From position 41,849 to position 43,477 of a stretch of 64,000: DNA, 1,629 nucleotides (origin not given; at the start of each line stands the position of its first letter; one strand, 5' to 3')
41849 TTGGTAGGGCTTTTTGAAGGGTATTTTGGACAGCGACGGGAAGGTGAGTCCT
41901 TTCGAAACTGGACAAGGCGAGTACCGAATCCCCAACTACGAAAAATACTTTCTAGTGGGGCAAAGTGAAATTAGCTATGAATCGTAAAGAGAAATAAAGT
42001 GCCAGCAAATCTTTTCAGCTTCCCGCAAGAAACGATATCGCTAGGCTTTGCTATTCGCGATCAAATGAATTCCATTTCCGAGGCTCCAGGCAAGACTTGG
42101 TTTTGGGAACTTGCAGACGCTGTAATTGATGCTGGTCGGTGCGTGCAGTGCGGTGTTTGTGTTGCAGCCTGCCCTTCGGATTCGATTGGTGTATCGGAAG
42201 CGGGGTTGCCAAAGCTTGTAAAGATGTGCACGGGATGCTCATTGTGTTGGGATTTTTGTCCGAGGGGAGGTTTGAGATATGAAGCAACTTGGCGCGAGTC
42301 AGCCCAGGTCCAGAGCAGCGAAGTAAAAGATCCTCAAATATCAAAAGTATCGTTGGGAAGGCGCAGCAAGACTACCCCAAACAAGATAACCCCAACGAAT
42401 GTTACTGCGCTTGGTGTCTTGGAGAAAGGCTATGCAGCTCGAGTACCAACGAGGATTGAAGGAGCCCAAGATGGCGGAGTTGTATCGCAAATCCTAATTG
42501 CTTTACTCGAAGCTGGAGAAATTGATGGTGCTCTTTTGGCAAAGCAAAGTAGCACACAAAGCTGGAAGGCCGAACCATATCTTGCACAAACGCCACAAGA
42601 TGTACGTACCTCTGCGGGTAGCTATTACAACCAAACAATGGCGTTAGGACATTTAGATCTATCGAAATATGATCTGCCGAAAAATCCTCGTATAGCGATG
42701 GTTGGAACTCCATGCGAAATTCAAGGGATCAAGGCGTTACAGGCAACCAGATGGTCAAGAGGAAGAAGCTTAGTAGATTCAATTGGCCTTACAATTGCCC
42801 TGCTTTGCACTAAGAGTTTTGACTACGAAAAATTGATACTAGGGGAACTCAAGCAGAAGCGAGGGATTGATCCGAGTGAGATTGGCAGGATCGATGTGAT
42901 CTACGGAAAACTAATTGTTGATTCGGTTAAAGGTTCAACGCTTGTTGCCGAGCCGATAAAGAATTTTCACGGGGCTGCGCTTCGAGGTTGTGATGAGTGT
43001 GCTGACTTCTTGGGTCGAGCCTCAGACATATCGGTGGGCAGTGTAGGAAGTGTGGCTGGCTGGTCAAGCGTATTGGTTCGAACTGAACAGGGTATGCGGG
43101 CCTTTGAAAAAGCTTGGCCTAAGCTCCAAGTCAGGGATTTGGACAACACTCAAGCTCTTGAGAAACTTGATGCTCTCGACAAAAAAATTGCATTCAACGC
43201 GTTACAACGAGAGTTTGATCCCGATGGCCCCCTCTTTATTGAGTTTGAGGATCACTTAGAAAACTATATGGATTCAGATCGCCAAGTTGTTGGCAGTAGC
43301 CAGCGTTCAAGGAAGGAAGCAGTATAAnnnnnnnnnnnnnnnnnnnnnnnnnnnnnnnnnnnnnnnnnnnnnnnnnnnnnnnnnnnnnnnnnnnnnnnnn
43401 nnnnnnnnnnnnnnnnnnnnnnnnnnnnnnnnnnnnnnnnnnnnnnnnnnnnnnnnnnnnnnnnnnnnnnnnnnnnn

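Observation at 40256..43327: Assimilatory siroheme sulfite reductase paired with an FrhB/FpoF-like flavo-FeS protein: possible split F420-dependent sulfite reductase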

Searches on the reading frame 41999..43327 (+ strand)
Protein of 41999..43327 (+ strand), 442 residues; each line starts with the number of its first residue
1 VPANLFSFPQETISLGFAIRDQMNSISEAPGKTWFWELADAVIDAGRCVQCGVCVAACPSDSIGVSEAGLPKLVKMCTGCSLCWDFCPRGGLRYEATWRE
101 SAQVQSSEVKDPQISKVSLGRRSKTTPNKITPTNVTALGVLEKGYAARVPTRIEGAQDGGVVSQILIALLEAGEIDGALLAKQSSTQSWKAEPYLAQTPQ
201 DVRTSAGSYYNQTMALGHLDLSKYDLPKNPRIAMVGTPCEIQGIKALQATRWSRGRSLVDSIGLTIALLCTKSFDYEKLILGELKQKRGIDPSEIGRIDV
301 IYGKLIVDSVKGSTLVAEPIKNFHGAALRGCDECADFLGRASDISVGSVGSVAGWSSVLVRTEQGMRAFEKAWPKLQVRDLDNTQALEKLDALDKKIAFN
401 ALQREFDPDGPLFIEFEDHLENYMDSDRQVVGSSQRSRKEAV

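Call 7: search_protein_families(library=pfam, proteins=[window:41999-43327:+], max_evalue=0.01)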
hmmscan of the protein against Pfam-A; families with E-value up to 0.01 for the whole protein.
window:41999-43327:+ (442 aa): 14 families
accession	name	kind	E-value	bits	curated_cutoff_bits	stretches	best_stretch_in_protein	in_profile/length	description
PF04432.18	FrhB_FdhB_C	-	6.1e-33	114.3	23.3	1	231-376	3-142/150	Coenzyme F420 hydrogenase/dehydrogenase, beta subunit C terminus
PF04422.18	FrhB_FdhB_N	-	2.3e-20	72.9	22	1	145-219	2-77/78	Coenzyme F420 hydrogenase/dehydrogenase, beta subunit N-term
PF14697.11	Fer4_21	-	7.8e-09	36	35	1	41-88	1-52/59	4Fe-4S dicluster domain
PF00037.32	Fer4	-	4.9e-08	32.9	21.1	1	42-63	2-23/24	4Fe-4S binding domain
PF12838.12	Fer4_7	-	7.4e-08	33.2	27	1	39-61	29-51/52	4Fe-4S dicluster domain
PF13484.11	Fer4_16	-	1.3e-07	32.7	30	0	77-109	2-37/66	4Fe-4S double cluster binding domain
PF13237.11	Fer4_10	-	1.5e-07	31.6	25.5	1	42-88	3-53/53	4Fe-4S dicluster domain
PF13187.11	Fer4_9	-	1e-06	29.1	27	2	47-90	1-50/52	4Fe-4S dicluster domain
PF13534.11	Fer4_17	-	7.5e-06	26.8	22.2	0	44-61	42-59/61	4Fe-4S dicluster domain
PF12797.12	Fer4_2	-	3e-05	24.1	24.5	1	42-60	4-22/22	4Fe-4S binding domain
PF12837.12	Fer4_6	-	8.2e-05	22.8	25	1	42-61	3-22/24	4Fe-4S binding domain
PF12800.12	Fer4_4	-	0.0008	20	24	0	46-59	2-15/17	4Fe-4S binding domain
PF13183.11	Fer4_8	-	0.0077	17.2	27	0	46-60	3-17/68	4Fe-4S dicluster domain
PF13746.11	Fer4_18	-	0.0095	16.6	27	0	44-87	57-95/114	4Fe-4S dicluster domain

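Call 8: search_protein_families(library=ncbifam, proteins=[window:41999-43327:+], max_evalue=0.01)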
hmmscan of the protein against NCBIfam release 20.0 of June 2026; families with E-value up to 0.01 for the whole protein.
window:41999-43327:+ (442 aa): 62 families (the best 25 are shown)
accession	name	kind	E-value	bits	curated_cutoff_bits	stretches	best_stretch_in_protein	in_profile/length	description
NF006807.0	PRK09325.1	subfamily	2.3e-46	158.1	269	1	154-396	22-262/283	coenzyme F420-reducing hydrogenase subunit beta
TIGR03289.1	frhB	equivalog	3.3e-41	141.2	331.5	1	154-373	19-233/275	coenzyme F420 hydrogenase subunit beta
NF040616.1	F420_dehyd_FpoF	exception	5e-35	121.1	475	1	138-380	75-301/337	F420H2 dehydrogenase subunit FpoF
NF006808.0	PRK09326.1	equivalog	1.2e-33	116.4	444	1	76-380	13-302/341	F420H2 dehydrogenase subunit F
TIGR01944.1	rnfB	subfamily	1.3e-09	37.8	68.7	1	41-101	108-169/190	RnfABCDGE type electron transport complex subunit B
NF038196.1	ferrodoxin_EFR1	subfamily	3.7e-09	37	75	1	46-97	184-234/242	EFR1 family ferrodoxin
TIGR02179.1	PorD_KorD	subfamily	6.5e-09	35.8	60.05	1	28-91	7-71/78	2-oxoacid:acceptor oxidoreductase, delta subunit, pyruvate/2-ketoisovalerate family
NF003475.0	PRK05113.1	equivalog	2.1e-08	34.3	203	1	41-91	108-159/190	electron transport complex subunit RsxB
NF005415.0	PRK06991.1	equivalog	2.8e-08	33.7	281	1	40-88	79-128/284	electron transport complex subunit RsxB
TIGR01971.1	NuoI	subfamily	3.3e-08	33.1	113.05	1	37-66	72-101/121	NADH-quinone oxidoreductase, chain I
NF040684.1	PorD_Arch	equivalog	3.9e-08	33.3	120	1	31-91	17-78/85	pyruvate synthase subunit PorD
NF045790.1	OxalOxreddelta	equivalog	5.4e-08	32.4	230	1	34-92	248-306/316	oxalate oxidoreductase subunit delta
NF005505.0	PRK07118.1-4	equivalog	2.8e-07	30.3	378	1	48-96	143-192/265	Fe-S cluster domain-containing protein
NF042909.1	FMH_DH_FwdF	exception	4.7e-07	29.2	375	1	40-129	219-309/336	tungsten-dependent formylmethanofuran dehydrogenase subunit FwdF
TIGR03294.1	FrhG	equivalog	1e-06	28.6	245.5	1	38-90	166-218/228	coenzyme F420 hydrogenase subunit gamma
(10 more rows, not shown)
